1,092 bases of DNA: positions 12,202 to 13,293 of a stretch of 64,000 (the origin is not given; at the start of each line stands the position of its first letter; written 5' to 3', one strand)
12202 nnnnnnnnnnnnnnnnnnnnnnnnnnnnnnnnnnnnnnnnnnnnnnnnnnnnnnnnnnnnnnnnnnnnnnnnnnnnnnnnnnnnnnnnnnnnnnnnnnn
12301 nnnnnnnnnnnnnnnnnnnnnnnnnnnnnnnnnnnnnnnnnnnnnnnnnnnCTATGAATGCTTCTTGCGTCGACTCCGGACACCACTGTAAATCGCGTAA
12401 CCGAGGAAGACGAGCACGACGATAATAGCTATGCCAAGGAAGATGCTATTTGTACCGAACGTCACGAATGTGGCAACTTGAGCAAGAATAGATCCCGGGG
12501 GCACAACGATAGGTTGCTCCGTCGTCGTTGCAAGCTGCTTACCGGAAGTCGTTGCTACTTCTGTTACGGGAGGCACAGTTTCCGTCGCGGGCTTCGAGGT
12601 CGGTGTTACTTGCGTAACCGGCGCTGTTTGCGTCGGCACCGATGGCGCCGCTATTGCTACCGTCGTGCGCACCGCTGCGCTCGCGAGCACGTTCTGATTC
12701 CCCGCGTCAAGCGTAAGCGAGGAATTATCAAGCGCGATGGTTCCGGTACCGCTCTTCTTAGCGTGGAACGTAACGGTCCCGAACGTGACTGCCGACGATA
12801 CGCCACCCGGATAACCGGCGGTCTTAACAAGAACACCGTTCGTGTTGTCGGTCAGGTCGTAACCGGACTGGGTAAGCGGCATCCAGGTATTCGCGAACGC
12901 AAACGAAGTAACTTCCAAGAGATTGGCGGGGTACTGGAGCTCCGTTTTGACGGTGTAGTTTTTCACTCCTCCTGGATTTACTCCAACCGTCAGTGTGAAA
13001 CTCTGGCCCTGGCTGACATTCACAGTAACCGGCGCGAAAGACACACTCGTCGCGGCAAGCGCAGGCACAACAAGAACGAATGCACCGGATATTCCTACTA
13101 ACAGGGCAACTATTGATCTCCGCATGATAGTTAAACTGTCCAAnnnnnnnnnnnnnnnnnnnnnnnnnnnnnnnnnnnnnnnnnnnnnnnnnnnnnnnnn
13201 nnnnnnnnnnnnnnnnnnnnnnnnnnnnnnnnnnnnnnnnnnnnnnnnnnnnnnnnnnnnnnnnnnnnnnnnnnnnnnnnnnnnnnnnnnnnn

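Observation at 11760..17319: A cohesin-dockerin-beta-helix surface-display operon is inserted between rpsJ and rpmJ-rplC, next to a duplicated promoter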

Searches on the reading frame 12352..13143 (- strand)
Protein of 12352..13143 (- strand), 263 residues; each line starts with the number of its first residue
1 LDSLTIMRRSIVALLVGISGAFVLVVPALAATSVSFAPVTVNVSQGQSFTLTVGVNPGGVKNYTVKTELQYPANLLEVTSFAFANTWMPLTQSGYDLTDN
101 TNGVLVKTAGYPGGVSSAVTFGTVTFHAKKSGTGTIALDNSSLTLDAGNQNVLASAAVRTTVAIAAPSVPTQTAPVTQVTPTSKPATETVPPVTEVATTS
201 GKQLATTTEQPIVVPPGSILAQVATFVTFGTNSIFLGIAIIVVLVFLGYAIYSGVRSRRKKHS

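Call 3: search_protein_families(library=pfam, proteins=[window:12352-13143:-], max_evalue=1)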
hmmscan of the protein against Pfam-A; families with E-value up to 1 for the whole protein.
window:12352-13143:- (263 aa): 2 families
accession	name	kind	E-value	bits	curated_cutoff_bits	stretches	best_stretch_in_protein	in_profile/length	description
PF07835.17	COX4_pro_2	-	0.18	12.5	22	1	220-247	15-42/46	Bacterial aa3 type cytochrome c oxidase subunit IV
PF02009.21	RIFIN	-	0.41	11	32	1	182-262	237-314/327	Rifin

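Call 10: find_homologous_proteins(query=window:12352-13143:-)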
Query window:12352-13143:- (263 aa): 174 proteins with E <= 0.001 among 3928 candidates; the best 120 are listed.
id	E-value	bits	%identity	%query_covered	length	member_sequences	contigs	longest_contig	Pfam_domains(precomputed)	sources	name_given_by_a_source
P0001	5.9e-153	526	100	98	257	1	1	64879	-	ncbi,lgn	-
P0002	3.4e-81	291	61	97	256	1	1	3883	-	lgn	-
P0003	1.6e-80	289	58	97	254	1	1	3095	-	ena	-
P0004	3.4e-80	288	58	97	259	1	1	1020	-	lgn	-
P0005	8.6e-80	286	57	97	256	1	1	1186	PF00963.25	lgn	-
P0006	1.6e-79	285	57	98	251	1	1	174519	PF00963.25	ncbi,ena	-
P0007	2.3e-78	282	55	97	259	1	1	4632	-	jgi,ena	-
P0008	3.3e-78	281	55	97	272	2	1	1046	-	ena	-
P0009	3.3e-77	278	55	97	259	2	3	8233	-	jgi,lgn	-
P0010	8.5e-77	276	56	97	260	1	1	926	-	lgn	-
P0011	3.2e-76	274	55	97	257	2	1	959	PF00963.25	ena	-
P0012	3.6e-76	274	54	97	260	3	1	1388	PF00963.25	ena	-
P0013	4.9e-76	274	56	97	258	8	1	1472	PF00963.25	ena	-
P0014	7.3e-76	273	55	97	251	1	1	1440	-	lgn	-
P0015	7.3e-76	273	53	97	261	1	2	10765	PF00963.25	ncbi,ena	-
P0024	2.8e-74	268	56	88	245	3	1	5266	PF00963.25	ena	-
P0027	1.4e-73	266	56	88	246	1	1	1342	PF00963.25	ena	-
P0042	3.5e-71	258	52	97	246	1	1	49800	PF00963.25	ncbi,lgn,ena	-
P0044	2.2e-70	255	57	88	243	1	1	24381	PF00963.25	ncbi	-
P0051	1.3e-64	237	49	98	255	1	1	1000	PF00963.25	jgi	-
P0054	6.9e-64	234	49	97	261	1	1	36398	-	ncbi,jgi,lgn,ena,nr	ncbi:cohesin domain-containing protein [Patescibacteria group bacterium]|nr:cohesin domain-containin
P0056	3.1e-63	232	51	98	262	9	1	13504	PF00963.25,PF02368.25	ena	-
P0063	9.8e-61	224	51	76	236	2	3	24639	PF00963.25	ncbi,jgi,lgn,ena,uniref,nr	ncbi:hypothetical protein A3A21_01850 [Candidatus Jorgensenbacteria bacterium RIFCSPLOWO2_01_FULL_45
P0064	2.1e-60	223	47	87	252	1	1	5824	PF00963.25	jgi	jgi:hypothetical protein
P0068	9.9e-58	214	48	86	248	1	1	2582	PF00963.25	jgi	jgi:hypothetical protein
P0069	4.0e-57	212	47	87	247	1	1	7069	PF00963.25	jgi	jgi:hypothetical protein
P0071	5.4e-55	205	48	87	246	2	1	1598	PF00963.25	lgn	-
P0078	9.2e-53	198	43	97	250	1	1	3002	PF00963.25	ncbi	-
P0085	4.0e-51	192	43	91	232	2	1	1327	PF00963.25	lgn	-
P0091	2.6e-49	186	44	94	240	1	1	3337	PF00963.25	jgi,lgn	-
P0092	4.5e-49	186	43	97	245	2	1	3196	PF00963.25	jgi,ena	-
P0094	1.3e-48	184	39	97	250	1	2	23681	-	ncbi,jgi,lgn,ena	-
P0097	1.2e-47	181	43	95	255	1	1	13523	PF00963.25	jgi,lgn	jgi:hypothetical protein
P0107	1.7e-45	174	43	86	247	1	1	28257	PF00963.25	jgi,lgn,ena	-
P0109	6.4e-45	172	46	90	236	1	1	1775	PF00963.25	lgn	-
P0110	9.7e-45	171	46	90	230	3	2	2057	PF00963.25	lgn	-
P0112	1.6e-44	171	43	97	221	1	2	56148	-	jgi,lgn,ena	jgi:hypothetical protein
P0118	8.6e-44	168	45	90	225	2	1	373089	PF00963.25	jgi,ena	-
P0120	1.5e-42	164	44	83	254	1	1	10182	PF00963.25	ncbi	-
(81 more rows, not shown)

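Call 15: find_encoding_contigs(protein=P0006, flank=10000, max_places=3)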
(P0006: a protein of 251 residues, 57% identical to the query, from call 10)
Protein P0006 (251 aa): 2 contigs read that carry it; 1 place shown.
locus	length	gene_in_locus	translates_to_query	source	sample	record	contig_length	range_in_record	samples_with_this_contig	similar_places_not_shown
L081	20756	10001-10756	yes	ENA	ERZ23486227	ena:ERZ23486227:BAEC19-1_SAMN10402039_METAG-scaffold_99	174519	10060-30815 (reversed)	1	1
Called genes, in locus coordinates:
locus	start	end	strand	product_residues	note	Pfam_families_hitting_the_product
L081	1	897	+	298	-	-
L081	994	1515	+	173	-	PF11967:RecO_N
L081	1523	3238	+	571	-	-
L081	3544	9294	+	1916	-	PF18657:YDG, PF18676:MBG_2, PF18657:YDG, PF18676:MBG_2, PF18657:YDG, PF18676:MBG_2, PF13205:Big_5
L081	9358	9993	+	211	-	PF00404:Dockerin_1 (weak)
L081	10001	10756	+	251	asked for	PF00963:Cohesin (weak)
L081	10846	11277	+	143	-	-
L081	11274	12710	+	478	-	PF00587:tRNA-synt_2b, PF03129:HGTP_anticodon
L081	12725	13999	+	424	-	PF00675:Peptidase_M16, PF05193:Peptidase_M16_C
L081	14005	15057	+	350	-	PF01594:AI-2E_transport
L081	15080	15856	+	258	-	PF01026:TatD_DNase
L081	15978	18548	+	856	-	PF00133:tRNA-synt_1, PF09334:tRNA-synt_1g, PF13603:tRNA-synt_1_2, PF00133:tRNA-synt_1, PF09334:tRNA-synt_1g, PF08264:Anticodon_1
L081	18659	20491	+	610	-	PF13230:GATase_4, PF13522:GATase_6, PF13537:GATase_7, PF01380:SIS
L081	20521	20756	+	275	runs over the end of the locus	-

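Call 18: find_encoding_contigs(protein=P0001, flank=10000, max_places=3)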
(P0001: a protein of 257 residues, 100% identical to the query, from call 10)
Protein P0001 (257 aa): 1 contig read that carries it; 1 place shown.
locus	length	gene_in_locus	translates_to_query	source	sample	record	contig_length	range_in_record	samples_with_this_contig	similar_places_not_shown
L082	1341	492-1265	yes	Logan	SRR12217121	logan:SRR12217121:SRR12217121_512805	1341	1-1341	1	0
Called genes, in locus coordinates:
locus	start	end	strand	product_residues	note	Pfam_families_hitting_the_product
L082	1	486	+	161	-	?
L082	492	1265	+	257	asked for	-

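Call 19: find_encoding_contigs(protein=P0042, flank=8000, max_places=2)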
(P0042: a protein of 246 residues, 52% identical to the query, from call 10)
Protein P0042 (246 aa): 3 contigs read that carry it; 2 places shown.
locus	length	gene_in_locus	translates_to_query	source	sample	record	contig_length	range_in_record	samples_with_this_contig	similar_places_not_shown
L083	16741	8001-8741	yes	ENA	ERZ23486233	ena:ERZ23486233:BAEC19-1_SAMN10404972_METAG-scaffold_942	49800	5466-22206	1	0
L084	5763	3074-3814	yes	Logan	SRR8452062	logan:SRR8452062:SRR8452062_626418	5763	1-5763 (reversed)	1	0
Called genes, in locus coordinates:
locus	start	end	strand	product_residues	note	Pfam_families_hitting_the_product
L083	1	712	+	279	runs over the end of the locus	PF01471:PG_binding_1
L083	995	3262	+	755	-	PF18657:YDG, PF18676:MBG_2, PF18657:YDG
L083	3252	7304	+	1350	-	PF13229:Beta_helix (faint), PF19078:Big_12, PF13205:Big_5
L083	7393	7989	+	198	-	-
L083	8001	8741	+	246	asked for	PF00963:Cohesin (weak)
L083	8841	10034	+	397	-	PF00266:Aminotran_5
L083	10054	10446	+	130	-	PF05635:23S_rRNA_IVP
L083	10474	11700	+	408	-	PF00089:Trypsin, PF10459:Peptidase_S46 (faint), PF13365:Trypsin_2, PF13180:PDZ_2, PF17820:PDZ_6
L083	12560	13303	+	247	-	PF18306:LDcluster4, PF03641:Lysine_decarbox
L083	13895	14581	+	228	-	PF05552:MS_channel_1st_1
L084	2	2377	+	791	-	?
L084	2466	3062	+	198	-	-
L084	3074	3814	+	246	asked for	PF00963:Cohesin (weak)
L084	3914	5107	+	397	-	PF00266:Aminotran_5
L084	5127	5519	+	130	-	PF05635:23S_rRNA_IVP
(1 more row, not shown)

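Call 20: find_encoding_contigs(protein=P0054, flank=8000, max_places=2)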
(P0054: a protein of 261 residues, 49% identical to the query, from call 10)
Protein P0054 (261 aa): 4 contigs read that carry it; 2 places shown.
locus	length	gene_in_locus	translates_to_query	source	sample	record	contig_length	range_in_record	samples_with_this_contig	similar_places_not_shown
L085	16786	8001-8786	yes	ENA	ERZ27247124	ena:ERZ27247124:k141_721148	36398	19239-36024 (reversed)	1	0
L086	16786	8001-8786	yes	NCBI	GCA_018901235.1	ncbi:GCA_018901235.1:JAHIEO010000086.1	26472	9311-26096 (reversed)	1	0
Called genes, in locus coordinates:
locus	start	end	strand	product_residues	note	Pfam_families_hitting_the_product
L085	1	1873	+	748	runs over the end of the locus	?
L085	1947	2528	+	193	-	-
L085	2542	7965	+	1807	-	-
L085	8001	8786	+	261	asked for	-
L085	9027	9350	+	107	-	-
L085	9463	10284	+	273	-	PF00535:Glycos_transf_2, PF13641:Glyco_tranf_2_3, PF13632:Glyco_trans_2_3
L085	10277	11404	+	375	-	PF13439:Glyco_transf_4 (weak), PF20706:GT4-conflict, PF00534:Glycos_transf_1, PF13692:Glyco_trans_1_4, PF13524:Glyco_trans_1_2 (weak)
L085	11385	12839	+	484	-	PF04932:Wzy_C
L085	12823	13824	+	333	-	PF00535:Glycos_transf_2, PF13506:Glyco_transf_21 (faint), PF13641:Glyco_tranf_2_3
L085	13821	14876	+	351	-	PF03816:LytR_cpsA_psr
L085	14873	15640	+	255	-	PF00535:Glycos_transf_2, PF13641:Glyco_tranf_2_3, PF13712:Glyco_tranf_2_5 (weak), PF13632:Glyco_trans_2_3 (weak)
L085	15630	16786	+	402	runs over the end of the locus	PF22694:CtpB_N-like (weak), PF00595:PDZ, PF17820:PDZ_6, PF03572:Peptidase_S41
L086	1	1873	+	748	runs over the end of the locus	?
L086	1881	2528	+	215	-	-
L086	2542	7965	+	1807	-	-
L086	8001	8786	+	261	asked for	-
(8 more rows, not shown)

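Call 22: search_protein_families(library=pfam, alignment_id=A1, max_evalue=0.1)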
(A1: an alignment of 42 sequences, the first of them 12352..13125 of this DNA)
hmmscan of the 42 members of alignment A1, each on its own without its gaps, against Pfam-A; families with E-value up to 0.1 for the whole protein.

A. member 1, window:12352-13125:- (257 aa): 0 families

B. families by the number of members that match (of 42 scanned): 40 families (the first 25 are shown)
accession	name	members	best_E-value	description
PF00963.24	Cohesin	30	4.3e-10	Cohesin domain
PF02368.24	Big_2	14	2.3e-05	Bacterial Ig-like domain (group 2)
PF12669.12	FeoB_associated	9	0.0022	FeoB-associated Cys-rich membrane protein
PF22544.2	HYDIN_VesB_CFA65-like_Ig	8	4.3e-05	HYDIN/CFA65/VesB-like, Ig-like domain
PF06280.18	fn3_5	4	0.0016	Fn3-like domain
PF02009.21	RIFIN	3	0.00011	Rifin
PF06024.17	Orf78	3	0.03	Orf78 (ac78)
PF17037.10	CBP_BcsO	2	0.0003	Cellulose biosynthesis protein BcsO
PF03845.19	Spore_permease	2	0.0073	Spore germination protein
PF15780.11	ASH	2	0.016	Abnormal spindle-like microcephaly-assoc'd, ASPM-SPD-2-Hydin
PF08522.16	BT_3987-like_N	2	0.027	BT_3987-like, N-terminal domain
PF13273.12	DUF4064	2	0.028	Protein of unknown function (DUF4064)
PF25667.1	ASFV_P17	2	0.076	African swine fever virus minor capsid protein p17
PF05887.16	Trypan_PARP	1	0.00031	Procyclic acidic repetitive protein (PARP)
PF01456.22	Mucin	1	0.0013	Mucin-like glycoprotein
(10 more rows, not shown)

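Call 23: search_solved_structures(query=A1, max_evalue=1, show_alignments=2)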
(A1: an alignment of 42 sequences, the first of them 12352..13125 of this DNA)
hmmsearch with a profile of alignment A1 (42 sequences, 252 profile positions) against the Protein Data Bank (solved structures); distinct sequences matched with E-value up to 1: 5.
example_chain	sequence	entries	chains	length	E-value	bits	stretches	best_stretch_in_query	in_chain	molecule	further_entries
7t4f_A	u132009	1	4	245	0.0025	20.6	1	20-56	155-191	Tail tube protein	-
6p3e_A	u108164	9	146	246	0.0025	20.6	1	20-56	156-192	Tail tube protein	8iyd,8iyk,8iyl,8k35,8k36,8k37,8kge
2l04_A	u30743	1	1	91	0.0027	20.5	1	23-56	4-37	Major tail protein V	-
9mfe_A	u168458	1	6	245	0.0076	19.1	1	20-56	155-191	Major tail protein V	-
7lbe_E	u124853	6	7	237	0.16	14.8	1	1-59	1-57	Fab 13H11 light chain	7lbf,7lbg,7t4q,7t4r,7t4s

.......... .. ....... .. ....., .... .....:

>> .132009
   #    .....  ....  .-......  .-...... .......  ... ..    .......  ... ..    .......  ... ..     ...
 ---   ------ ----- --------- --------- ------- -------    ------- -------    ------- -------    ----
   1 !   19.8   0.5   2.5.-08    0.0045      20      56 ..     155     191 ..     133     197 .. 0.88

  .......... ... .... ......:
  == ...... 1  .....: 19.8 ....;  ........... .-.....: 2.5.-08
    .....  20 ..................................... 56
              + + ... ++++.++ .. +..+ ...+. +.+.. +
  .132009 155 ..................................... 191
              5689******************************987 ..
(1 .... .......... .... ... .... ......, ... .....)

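Call 37: predict_structure(alignment_id=A1)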
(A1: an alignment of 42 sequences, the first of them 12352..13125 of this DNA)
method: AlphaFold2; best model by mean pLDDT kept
length: 257 residues; sequences in the alignment: 42
mean_pLDDT: 79.8   pTM: 0.60
mean pLDDT of the five models: 79.8, 79.7, 78.1, 77.4, 76.1
residues with pLDDT >= 90: 121; 70-90: 59; 50-70: 43; < 50: 34
segments of 3 or more residues with pLDDT < 50: 179-185, 188-211
pLDDT, mean of each block of 10 residues (from residue 1): 70 63 80 98 98 87 98 97 95 98 92 97 98 95 87 96 76 55 47 43 45 51 65 83 88 73
secondary structure, 60 per line:
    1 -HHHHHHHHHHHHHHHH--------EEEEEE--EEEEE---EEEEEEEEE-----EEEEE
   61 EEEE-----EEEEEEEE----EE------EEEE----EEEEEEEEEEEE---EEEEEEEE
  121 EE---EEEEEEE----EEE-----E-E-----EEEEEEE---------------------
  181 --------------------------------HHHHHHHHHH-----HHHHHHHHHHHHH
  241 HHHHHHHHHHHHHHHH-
elements in order: H2-17 E26-31 E34-38 E42-50 E56-64 E70-77 E90-93 E98-109 E113-122 E126-132 E137-139 E153-159 H213-222 H228-256
